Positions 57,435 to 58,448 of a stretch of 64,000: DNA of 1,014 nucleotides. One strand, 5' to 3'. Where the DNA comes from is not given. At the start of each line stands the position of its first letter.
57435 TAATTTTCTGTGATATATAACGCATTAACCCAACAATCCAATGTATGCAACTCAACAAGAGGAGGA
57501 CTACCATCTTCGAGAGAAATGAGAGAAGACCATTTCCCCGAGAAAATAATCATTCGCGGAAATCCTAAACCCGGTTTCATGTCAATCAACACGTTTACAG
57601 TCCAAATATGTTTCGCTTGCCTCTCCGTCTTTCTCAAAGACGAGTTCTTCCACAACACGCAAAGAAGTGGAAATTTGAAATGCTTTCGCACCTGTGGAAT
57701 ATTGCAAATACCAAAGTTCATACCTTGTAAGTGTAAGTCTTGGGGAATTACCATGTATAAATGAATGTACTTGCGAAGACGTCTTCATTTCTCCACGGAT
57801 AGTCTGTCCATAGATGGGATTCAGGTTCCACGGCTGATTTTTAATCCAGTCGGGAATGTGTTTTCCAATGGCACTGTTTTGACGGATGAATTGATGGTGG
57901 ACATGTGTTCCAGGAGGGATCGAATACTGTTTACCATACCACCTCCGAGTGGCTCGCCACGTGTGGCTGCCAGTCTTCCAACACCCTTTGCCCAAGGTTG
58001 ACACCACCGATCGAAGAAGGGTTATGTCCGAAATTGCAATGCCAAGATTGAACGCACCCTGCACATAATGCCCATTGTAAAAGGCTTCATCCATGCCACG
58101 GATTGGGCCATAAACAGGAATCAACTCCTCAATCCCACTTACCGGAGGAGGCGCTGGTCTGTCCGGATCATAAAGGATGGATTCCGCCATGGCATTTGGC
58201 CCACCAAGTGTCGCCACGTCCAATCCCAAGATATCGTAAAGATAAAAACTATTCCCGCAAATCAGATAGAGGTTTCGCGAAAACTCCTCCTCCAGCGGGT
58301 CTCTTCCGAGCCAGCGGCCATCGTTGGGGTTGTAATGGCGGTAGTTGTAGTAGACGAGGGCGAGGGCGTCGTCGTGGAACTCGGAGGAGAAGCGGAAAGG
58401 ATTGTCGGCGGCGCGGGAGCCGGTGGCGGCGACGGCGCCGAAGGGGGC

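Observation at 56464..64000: Stacked Rhs polymorphic-toxin array with serial C-terminal displacement and imported low-GC cassettes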

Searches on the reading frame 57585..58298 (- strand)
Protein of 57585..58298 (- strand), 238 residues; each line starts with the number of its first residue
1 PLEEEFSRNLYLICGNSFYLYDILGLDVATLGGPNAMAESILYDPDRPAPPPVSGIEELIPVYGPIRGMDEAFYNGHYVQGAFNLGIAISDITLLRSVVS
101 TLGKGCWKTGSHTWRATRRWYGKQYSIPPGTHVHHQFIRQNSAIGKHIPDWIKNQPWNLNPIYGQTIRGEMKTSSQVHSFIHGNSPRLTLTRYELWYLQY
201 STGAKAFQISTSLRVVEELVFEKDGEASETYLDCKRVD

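Call 14: search_solved_structures(query=window:57585-58298:-, max_evalue=10, show_alignments=2)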
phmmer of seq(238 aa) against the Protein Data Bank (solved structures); distinct sequences matched with E-value up to 10: 4.
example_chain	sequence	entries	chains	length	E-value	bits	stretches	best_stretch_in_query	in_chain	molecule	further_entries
3w3a_H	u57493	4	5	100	0.36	13.3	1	36-82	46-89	V-type ATP synthase subunit F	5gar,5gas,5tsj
3a5c_H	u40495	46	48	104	0.38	13.2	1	36-82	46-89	V-type ATP synthase subunit F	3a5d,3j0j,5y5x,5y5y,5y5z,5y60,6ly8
2d00_A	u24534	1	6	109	0.42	13.1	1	36-82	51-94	V-type ATP synthase subunit F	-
6yw5_AA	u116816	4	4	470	1.2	11.5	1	150-227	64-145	uS2m | bS1m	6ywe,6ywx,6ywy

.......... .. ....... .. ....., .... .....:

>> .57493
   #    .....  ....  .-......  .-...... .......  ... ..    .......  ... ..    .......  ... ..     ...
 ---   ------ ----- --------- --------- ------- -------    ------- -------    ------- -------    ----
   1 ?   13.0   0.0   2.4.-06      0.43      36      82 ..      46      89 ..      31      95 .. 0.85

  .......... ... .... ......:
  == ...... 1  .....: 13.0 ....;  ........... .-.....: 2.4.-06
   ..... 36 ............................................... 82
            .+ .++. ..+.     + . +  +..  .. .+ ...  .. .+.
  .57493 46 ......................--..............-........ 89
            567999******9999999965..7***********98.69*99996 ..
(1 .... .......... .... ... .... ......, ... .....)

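Call 21: search_protein_families(library=pfam, proteins=[window:57585-58220:-], max_evalue=10)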
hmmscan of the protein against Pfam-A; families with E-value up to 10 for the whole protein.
seq(212 aa): 0 families

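Call 23: find_homologous_proteins(query=window:57585-58220:-, max_evalue=0.01)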
Query seq(212 aa) (212 aa): 5 proteins with E <= 0.01 among 78 candidates.
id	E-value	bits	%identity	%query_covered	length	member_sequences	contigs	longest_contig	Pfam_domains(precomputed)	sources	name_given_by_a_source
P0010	1.4e-68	249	76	65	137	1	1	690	-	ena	-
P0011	6.8e-26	109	46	58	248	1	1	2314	-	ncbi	-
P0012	1.6e-17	82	38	65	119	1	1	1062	-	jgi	jgi:hypothetical protein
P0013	4.1e-12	64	47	42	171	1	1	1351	-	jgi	jgi:hypothetical protein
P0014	7.5e-11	60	40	54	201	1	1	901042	-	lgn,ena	-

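Call 34: predict_structure(alignment_id=A1)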
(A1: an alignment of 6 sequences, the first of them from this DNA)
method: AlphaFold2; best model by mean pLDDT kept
length: 212 residues; sequences in the alignment: 6
mean_pLDDT: 48.5   pTM: 0.39
mean pLDDT of the five models: 48.5, 46.9, 45.7, 43.9, 43.1
residues with pLDDT >= 90: 0; 70-90: 27; 50-70: 51; < 50: 134
segments of 3 or more residues with pLDDT < 50: 1-18, 20-37, 39-42, 44-48, 50-99, 177-212
pLDDT, mean of each block of 10 residues (from residue 1): 31 39 35 40 45 41 42 34 39 44 66 56 56 71 81 72 64 54 37 36 39 33
secondary structure, 60 per line:
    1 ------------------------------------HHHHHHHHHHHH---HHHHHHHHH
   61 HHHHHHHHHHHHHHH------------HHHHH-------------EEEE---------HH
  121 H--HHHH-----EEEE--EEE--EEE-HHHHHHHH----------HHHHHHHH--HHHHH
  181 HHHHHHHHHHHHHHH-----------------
elements in order: H37-48 H52-75 H88-92 E106-109 H124-127 E133-136 E139-141 E144-146 H148-155 H166-173 H176-195
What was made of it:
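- Tried and rejected: The first AF2 model of CT2, built on 6 sequences, was poor (pLDDT 48, call 34).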

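Call 35: search_protein_representatives(alignment_id=A1)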
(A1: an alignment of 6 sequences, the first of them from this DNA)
Query: 6 sequences, 196 profile positions. Proteins with E-value up to 0.001 (for the whole library): 595; up to 1e-10: 415; up to 1e-30: 91. The best 150 are listed.
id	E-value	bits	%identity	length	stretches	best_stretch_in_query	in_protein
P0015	1.7e-70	253.2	-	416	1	6-193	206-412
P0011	1.5e-64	233.8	-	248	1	2-147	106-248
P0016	3.5e-52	193.5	-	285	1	6-179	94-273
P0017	2.8e-50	187.2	-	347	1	35-182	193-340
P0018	8.3e-50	185.7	-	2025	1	13-195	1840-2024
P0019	1.9e-49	184.6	-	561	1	2-195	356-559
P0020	2.4e-48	180.9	-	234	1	9-194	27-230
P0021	3.0e-48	180.6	-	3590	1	30-183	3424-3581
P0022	3.8e-48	180.3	-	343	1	3-195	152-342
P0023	9.8e-48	178.9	-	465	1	10-184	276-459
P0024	1.4e-47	178.4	-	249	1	33-189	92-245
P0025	6.7e-47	176.2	-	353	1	2-180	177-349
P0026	7.4e-47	176.1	-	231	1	10-194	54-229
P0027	5.8e-46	173.2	-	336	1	2-195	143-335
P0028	9.5e-44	165.9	-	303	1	3-169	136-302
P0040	3.4e-38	147.8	-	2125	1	33-178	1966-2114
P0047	1.5e-37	145.7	-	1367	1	34-195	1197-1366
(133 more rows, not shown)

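Call 37: search_protein_families(library=pfam, alignment_id=A2, max_evalue=0.01)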
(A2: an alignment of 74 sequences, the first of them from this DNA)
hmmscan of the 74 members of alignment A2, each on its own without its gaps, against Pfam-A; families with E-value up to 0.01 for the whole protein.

A. member 1, seq(212 aa): 0 families

B. families by the number of members that match (of 74 scanned): 7 families
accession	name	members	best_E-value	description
PF05593.20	RHS_repeat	8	9.6e-12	RHS Repeat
PF25023.1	TEN_YD-shell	7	7.2e-17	Teneurin YD-shell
PF03527.20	RHS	7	1.8e-11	RHS protein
PF17780.6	OCRE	3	0.0015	OCRE domain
PF01476.26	LysM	1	4e-09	LysM domain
PF23457.1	LysM2_NFP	1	2.7e-05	NFP LysM2 domain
PF02957.21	TT_ORF2-like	1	0.0014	TT viral ORF2-like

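Call 40: search_solved_structures(query=A2, max_evalue=10, show_alignments=3)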
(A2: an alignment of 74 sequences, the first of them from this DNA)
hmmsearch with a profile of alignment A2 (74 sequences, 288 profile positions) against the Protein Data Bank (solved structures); distinct sequences matched with E-value up to 10: 45.
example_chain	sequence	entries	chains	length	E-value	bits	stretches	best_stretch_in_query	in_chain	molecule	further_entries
7q97_A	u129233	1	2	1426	4e-21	79.6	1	4-105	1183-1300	Rhs family protein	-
8h8a_A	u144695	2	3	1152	2.9e-19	73.5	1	6-103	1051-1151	Putative Rhs-family protein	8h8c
8h8b_A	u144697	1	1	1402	3.1e-19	73.4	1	5-109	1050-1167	Putative Rhs-family protein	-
8qja_A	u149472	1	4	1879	4.4e-19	72.9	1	5-106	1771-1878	Putative type VI secretion system YD repeat-containing Rhs element Vgr protein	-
9pt5_A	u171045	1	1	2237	2.7e-18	70.3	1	4-137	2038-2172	Teneurin-like protein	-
8uy4_A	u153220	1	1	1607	7.3e-17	65.6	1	4-105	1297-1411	Tse15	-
8cp6_B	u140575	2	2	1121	8.3e-17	65.4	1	5-104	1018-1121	Toxin protein Tse5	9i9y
9ifo_A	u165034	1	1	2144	3.6e-16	63.3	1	4-103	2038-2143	Teneurin-Like Protein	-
8uxt_A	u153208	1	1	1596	1.7e-15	61.1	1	5-105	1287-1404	Tse15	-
8qjb_A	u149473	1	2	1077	2.5e-15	60.6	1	4-103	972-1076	T6SS-associated Rhs core domain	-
8fjp_A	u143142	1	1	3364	2.5e-15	60.6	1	6-105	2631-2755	salivary gland surface protein 1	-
8qjd_A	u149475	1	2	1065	3.1e-15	60.3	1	4-103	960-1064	Salmonella bongori Rhs core domain (residues 360-1420)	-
8qjc_A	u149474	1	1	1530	4.9e-15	59.6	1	5-109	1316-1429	T6SS-associated Rhs core and toxin domain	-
9on3_A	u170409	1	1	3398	1.3e-13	55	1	6-105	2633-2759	SGS4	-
6sup_A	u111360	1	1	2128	1.3e-13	55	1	7-104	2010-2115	TcdB2,TccC3,Cell division control protein 42 homolog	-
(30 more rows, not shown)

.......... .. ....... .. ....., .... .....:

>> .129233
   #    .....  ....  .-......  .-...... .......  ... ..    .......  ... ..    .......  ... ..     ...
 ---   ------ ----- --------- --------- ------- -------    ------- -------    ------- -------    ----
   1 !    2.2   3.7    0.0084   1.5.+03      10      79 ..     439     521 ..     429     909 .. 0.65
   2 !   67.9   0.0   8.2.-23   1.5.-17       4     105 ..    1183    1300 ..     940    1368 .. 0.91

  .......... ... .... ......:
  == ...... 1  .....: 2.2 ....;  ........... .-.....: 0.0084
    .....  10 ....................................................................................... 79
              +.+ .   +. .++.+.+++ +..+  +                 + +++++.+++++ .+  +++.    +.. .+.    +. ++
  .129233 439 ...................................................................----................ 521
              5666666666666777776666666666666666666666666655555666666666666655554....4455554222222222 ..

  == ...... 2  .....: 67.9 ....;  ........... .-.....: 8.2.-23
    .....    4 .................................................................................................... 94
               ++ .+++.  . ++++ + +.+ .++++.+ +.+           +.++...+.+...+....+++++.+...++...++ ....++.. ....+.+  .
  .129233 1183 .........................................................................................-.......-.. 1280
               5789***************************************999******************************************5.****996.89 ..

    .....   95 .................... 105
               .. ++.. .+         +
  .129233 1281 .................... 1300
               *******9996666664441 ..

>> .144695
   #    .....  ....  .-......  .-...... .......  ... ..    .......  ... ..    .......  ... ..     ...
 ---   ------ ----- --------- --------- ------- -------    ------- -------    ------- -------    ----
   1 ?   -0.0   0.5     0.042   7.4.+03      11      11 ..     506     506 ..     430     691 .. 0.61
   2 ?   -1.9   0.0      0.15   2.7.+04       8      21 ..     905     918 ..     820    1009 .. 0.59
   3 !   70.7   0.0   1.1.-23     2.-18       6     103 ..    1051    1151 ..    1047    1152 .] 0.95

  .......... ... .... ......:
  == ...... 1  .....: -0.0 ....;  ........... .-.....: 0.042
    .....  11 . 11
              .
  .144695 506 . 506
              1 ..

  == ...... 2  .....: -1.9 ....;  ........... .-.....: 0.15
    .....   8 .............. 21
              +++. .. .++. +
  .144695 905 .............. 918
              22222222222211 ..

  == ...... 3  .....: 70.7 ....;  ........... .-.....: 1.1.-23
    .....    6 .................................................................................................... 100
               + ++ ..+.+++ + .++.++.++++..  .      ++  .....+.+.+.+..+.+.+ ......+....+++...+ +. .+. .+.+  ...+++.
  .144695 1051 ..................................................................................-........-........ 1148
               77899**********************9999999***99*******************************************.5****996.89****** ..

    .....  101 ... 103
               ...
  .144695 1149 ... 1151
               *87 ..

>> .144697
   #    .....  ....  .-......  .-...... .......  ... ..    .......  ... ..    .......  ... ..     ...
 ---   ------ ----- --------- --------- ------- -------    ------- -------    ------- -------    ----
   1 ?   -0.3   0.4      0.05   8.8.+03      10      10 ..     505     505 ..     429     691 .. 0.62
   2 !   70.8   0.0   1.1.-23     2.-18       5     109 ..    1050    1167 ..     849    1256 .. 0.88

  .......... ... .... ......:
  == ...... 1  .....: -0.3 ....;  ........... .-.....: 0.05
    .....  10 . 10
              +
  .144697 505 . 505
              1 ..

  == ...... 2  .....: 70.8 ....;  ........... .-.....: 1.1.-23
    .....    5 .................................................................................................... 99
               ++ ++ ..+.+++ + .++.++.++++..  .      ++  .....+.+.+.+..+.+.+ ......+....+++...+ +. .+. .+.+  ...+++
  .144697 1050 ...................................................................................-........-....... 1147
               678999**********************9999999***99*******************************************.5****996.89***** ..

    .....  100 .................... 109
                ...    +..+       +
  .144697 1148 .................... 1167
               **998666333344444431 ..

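Call 47: predict_structure(alignment_id=A2)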
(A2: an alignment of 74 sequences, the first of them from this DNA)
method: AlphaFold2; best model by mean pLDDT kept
length: 212 residues; sequences in the alignment: 74
mean_pLDDT: 85.4   pTM: 0.69
mean pLDDT of the five models: 85.4, 84.5, 83.4, 83.3, 83.1
residues with pLDDT >= 90: 120; 70-90: 56; 50-70: 29; < 50: 7
segments of 3 or more residues with pLDDT < 50: 1-6
pLDDT, mean of each block of 10 residues (from residue 1): 50 68 91 90 91 89 85 72 94 96 97 95 96 96 97 96 95 92 86 71 52 53
secondary structure, 60 per line:
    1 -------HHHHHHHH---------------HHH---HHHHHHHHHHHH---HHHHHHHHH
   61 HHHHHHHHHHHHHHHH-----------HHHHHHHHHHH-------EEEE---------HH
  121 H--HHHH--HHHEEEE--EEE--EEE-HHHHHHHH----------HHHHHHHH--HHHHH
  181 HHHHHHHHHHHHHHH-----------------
elements in order: H8-15 H37-48 H52-76 H88-98 E106-109 H124-127 E133-136 E139-141 E144-146 H148-155 H166-173 H176-195
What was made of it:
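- On HNH / EndoVII (His-Me finger) nuclease (for CT2): These residues lie on predicted strand-strand-helix elements (call 47).
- Tried and rejected: The second, built on 74 sequences, was good (pLDDT 85, call 47).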

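Call 51: fold_search(model_id=the predicted structure, library=pdb)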
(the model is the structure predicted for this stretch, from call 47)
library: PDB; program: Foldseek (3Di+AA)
matches with E <= 10: 8; with E <= 0.001: 0
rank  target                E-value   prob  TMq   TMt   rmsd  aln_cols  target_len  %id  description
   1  1foe_C                4.7e+00  0.01  0.13  0.08  22.8       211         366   13  CRYSTAL STRUCTURE OF RAC1 IN COMPLEX WITH THE GUANINE NUCLEOTIDE EXCHANGE REGION OF TIAM1 (released 2001-01-17)
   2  1foe_E                5.5e+00  0.01  0.13  0.08  22.7       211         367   13  CRYSTAL STRUCTURE OF RAC1 IN COMPLEX WITH THE GUANINE NUCLEOTIDE EXCHANGE REGION OF TIAM1 (released 2001-01-17)
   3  1foe_A                5.5e+00  0.01  0.13  0.08  22.7       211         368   13  CRYSTAL STRUCTURE OF RAC1 IN COMPLEX WITH THE GUANINE NUCLEOTIDE EXCHANGE REGION OF TIAM1 (released 2001-01-17)
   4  7p63_J                5.8e+00  0.03  0.18  0.22  23.3       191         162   15  Complex I from E. coli, DDM/LMNG-purified, under Turnover at pH 6, Closed state (released 2022-09-21)
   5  9g2r_E                6.5e+00  0.04  0.11  0.10  13.8        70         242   27  Endophilin B1 dimers bound to nanodiscs (released 2024-08-07)
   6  6dm8_C                7.2e+00  0.01  0.17  0.09  16.6       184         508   12  Understanding the Species Selectivity of Myeloid cell leukemia-1 (Mcl-1) inhibitors (released 2018-08-01)
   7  8el1_C                9.0e+00  0.02  0.18  0.10  14.9       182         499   11  Structure of MBP-Mcl-1 in complex with ABBV-467 (released 2023-10-25)
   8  6fc4                  9.0e+00  0.01  0.14  0.08  15.0       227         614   12  The X-ray Structure of Lytic Transglycosylase Slt inactive mutant E503Q from Pseudomonas aeruginosa (released 2018-04-18)

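Call 58: search_protein_families(library=pfam, proteins=[P0018, P0021, P0040, P0047], max_evalue=0.001)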
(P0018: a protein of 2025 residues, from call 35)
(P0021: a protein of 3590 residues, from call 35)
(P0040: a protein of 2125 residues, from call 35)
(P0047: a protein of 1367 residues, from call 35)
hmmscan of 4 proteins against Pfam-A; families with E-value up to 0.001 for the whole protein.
P0018 (2025 aa): 8 families
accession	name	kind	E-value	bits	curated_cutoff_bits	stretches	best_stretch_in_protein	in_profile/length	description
PF05593.20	RHS_repeat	-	6.5e-39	132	22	3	1330-1362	6-38/38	RHS Repeat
PF25023.1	TEN_YD-shell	-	7.4e-31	107.5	50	2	1431-1830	445-866/909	Teneurin YD-shell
PF25020.1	TTR_TEN1-4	-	1.4e-18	67.1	27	1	147-230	3-86/86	Teneurin TTR-like domain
PF25021.1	TEN_NHL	-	3.3e-17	63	27.1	1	677-732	130-183/357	Teneurin NHL domain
PF01436.27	NHL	-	2.2e-14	53.1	20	1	688-713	1-26/28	NHL repeat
PF24329.1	FN-plug_TEN1-4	-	6.9e-08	33.1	27.8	1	513-581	2-70/86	Teneurin 1-4, FN-plug domain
PF02368.24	Big_2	-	0.00011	22.6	22.8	1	20-93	5-74/79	Bacterial Ig-like domain (group 2)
PF13620.12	CarboxypepD_reg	-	0.00022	21.9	32.3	1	153-230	2-81/82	Carboxypeptidase regulatory-like domain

P0021 (3590 aa): 6 families
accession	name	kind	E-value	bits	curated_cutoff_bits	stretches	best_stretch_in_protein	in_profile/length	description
PF05593.20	RHS_repeat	-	3.4e-23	81.9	22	1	2768-2804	1-37/38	RHS Repeat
PF17957.7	Big_7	-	1.6e-14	54.7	24.1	1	1327-1394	2-68/70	Bacterial Ig domain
PF16158.11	N_BRCA1_IG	-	2.4e-12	47.8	28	1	184-275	6-100/108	Ig-like domain from next to BRCA1 gene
PF03534.18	SpvB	-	2.6e-11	43.7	22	1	1452-1643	2-184/287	Salmonella virulence plasmid 65kDa B protein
PF12256.14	TcdB_toxin_midN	-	3.5e-05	23.6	24.8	0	2207-2378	16-181/181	Insecticide toxin TcdB middle/N-terminal region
PF13517.12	FG-GAP_3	-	0.00052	21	26.9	1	1841-1881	19-61/61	FG-GAP-like repeat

P0040 (2125 aa): 6 families
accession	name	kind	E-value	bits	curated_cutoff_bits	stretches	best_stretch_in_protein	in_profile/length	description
PF13385.13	Laminin_G_3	-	8.6e-50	169.2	27.6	2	761-905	1-147/151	Concanavalin A-like lectin/glucanases superfamily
PF16990.11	CBM_35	-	4.8e-13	49.9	28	1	1000-1123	2-118/121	Carbohydrate binding module (family 35)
PF03422.21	CBM_6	-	3.7e-08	34.2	28.9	1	1002-1123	1-123/125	Carbohydrate binding module (family 6)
PF03944.20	Endotoxin_C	-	0.00072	20.4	21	0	1014-1123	19-138/142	delta endotoxin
PF21199.3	LAMININ_IV_B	-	0.00081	19.3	27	0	1001-1086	5-96/210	Laminin IV type B domain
PF18099.7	CBM_35_2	-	0.00097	19.6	23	0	1023-1108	16-101/112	Carbohydrate binding module (family 35)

P0047 (1367 aa): 3 families
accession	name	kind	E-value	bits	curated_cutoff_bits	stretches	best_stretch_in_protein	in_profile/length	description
PF05593.20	RHS_repeat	-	5.2e-89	291.7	22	9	236-270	1-36/38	RHS Repeat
PF20148.4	DUF6531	-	5.7e-09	36.6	24.1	1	60-121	2-62/74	Domain of unknown function (DUF6531)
PF15283.12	DUF4595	-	1.7e-05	25.3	34.2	0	231-330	31-131/202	Domain of unknown function (DUF4595) with porin-like fold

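Call 72: find_encoding_contigs(protein=P0014, flank=6000, max_places=2)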
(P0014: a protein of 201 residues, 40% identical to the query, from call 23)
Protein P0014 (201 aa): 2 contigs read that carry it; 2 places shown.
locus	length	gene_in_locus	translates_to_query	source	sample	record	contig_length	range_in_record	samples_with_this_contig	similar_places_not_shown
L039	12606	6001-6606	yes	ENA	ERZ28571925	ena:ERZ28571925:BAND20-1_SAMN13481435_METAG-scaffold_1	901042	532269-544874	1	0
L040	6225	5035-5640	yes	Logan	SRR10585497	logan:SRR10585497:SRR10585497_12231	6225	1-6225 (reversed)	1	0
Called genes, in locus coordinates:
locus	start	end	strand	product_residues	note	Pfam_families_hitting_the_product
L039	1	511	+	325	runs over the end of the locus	PF01745:IPT (faint), PF01715:IPPT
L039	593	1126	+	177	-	-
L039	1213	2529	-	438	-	PF13623:SurA_N_2 (weak), PF13624:SurA_N_3, PF09312:SurA_N, PF00639:Rotamase, PF13145:Rotamase_2 (weak), PF13616:Rotamase_3, PF00639:Rotamase, PF13145:Rotamase_2 (weak)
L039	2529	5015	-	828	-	PF04453:LptD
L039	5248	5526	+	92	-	-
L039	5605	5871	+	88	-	-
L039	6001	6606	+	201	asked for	-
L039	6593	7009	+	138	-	-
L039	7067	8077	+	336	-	-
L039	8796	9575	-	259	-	PF00970:FAD_binding_6, PF00175:NAD_binding_1 (weak)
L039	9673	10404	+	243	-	PF01980:TrmO_N, PF18389:TrmO_C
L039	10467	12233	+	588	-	PF05157:MshEN, PF00437:T2SSE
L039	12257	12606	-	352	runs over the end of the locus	-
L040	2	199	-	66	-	?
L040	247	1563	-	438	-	PF13623:SurA_N_2 (weak), PF13624:SurA_N_3, PF09312:SurA_N, PF00639:Rotamase, PF13145:Rotamase_2 (weak), PF13616:Rotamase_3, PF00639:Rotamase, PF13145:Rotamase_2 (weak)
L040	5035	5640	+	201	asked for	-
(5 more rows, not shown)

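Call 73: find_encoding_contigs(protein=P0011, flank=6000, max_places=2)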
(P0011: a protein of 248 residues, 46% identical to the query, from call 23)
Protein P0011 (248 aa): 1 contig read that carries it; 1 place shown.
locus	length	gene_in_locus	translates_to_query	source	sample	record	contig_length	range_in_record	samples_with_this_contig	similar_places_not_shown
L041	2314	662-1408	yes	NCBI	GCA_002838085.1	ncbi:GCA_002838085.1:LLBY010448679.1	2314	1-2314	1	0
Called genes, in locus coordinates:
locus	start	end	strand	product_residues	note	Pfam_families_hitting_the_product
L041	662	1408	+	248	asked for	-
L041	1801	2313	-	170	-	?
